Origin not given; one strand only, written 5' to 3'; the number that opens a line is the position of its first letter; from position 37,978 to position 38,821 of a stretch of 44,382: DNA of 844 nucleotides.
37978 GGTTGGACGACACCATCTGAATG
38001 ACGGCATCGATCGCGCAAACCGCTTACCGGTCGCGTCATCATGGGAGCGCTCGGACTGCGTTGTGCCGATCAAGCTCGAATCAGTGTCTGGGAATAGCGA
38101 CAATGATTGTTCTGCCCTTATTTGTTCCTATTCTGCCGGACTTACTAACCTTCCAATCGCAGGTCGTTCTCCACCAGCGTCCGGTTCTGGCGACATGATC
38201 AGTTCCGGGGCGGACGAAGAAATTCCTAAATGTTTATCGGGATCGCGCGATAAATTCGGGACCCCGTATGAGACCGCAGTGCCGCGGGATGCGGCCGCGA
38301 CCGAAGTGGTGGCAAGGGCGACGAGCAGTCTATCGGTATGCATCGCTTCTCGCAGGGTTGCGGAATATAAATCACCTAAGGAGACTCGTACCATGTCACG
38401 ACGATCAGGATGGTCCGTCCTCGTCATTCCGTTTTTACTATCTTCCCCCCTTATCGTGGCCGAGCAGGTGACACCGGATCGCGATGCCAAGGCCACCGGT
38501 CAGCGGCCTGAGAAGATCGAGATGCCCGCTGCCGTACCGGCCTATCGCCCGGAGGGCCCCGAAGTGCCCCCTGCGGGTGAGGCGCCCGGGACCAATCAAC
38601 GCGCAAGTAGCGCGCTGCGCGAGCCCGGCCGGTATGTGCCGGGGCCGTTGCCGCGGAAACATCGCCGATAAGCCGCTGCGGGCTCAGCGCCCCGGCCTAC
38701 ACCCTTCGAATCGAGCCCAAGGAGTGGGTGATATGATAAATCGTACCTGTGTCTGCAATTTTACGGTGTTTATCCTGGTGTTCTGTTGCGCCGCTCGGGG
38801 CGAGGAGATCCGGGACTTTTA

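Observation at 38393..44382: Candidate undescribed system: Sec-exported split Rhs locus (small Pro-rich protein + shell-PKD adhesin-like giant + separately secreted core protein)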

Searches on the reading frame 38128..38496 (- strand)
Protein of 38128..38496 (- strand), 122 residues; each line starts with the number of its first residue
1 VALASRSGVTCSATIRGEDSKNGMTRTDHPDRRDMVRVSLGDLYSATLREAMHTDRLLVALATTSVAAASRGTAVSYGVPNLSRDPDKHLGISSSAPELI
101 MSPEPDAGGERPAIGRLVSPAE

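Call 76: search_protein_families(library=pfam, proteins=[window:38128-38496:-], max_evalue=0.1)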
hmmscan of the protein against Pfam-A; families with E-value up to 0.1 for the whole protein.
window:38128-38496:- (122 aa): 0 families

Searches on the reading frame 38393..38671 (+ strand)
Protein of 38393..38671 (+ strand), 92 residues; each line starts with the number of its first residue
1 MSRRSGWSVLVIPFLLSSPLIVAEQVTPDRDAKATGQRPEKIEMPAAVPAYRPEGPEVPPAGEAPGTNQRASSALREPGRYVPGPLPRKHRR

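Call 5: search_protein_families(library=pfam, proteins=[window:38393-38671:+], max_evalue=0.01)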
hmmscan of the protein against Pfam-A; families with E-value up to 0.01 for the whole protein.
window:38393-38671:+ (92 aa): 0 families

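Call 6: search_protein_families(library=ncbifam, proteins=[window:38393-38671:+], max_evalue=0.01)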
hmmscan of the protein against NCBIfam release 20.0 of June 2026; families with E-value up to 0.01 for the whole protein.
window:38393-38671:+ (92 aa): 0 families

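Call 8: find_encoding_contigs(protein=window:38393-38671:+, flank=10000, max_places=6)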
Protein window:38393-38671:+ (92 aa): no gene with exactly this product is on record in the collection.

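Call 70: search_protein_families(library=pfam, proteins=[window:38393-38668:+], max_evalue=1)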
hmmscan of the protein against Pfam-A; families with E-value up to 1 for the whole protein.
window:38393-38668:+ (92 aa): 1 family
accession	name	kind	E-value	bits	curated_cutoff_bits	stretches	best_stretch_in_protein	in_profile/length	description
PF07596.16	SBP_bac_10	-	0.21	12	23.3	1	5-71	50-123/268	Protein of unknown function (DUF1559)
